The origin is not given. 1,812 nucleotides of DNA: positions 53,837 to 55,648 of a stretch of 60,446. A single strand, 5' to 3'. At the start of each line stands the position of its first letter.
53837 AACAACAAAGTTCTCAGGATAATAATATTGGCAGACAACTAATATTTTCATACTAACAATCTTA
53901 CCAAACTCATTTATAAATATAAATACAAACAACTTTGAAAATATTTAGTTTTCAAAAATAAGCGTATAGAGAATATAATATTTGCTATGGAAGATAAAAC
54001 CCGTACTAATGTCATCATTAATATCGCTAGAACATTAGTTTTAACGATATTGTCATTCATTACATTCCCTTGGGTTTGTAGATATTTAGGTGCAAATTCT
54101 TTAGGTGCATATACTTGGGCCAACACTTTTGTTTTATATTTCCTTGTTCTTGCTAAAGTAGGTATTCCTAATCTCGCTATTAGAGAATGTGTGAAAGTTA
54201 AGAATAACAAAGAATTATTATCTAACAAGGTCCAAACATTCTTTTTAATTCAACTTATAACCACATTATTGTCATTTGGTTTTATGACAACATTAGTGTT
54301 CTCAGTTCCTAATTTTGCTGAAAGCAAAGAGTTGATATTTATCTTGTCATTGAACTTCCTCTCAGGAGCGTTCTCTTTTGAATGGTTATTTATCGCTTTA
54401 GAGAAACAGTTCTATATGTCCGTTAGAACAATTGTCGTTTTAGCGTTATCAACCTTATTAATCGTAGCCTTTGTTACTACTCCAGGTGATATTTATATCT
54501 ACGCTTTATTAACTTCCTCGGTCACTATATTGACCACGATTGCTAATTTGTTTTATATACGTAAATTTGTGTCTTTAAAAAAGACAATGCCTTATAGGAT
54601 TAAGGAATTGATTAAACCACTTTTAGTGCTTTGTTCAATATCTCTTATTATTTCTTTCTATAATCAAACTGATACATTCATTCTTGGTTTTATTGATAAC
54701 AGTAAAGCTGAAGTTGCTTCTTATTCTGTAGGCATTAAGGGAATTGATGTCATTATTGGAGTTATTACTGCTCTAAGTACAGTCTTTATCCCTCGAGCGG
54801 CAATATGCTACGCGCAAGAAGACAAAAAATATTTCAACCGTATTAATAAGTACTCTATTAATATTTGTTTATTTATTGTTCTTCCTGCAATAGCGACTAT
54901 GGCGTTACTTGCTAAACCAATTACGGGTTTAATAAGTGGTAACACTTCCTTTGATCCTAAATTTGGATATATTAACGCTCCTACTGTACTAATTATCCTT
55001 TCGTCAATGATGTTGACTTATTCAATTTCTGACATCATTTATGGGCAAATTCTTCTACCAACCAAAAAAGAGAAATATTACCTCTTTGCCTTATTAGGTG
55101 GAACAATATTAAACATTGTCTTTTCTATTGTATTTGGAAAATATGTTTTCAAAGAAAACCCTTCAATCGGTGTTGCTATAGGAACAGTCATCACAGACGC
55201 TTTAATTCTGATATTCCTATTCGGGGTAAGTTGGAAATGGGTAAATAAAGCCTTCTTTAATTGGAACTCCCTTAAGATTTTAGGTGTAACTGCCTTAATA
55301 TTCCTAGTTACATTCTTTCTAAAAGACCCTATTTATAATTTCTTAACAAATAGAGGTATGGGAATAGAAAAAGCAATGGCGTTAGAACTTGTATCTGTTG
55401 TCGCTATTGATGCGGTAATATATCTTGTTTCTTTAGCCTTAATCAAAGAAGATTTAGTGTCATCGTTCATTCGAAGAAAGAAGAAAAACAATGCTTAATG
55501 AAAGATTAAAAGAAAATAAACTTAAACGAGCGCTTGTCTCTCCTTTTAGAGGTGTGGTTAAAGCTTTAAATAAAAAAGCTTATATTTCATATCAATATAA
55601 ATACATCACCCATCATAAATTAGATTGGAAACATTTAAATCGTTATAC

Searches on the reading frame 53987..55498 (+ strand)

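Call 70: search_protein_families(library=pfam, proteins=[window:53987-55498:+], max_evalue=0.00001)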
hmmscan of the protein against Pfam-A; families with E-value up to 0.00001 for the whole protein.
window:53987-55498:+ (503 aa): 2 families
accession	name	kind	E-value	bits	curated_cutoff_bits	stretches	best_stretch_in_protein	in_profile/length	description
PF01943.22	Polysacc_synt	-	7.5e-24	85.1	28.2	1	7-270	3-269/274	Polysaccharide biosynthesis protein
PF01554.23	MatE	-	8.6e-06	26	24.9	1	219-381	6-160/161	MatE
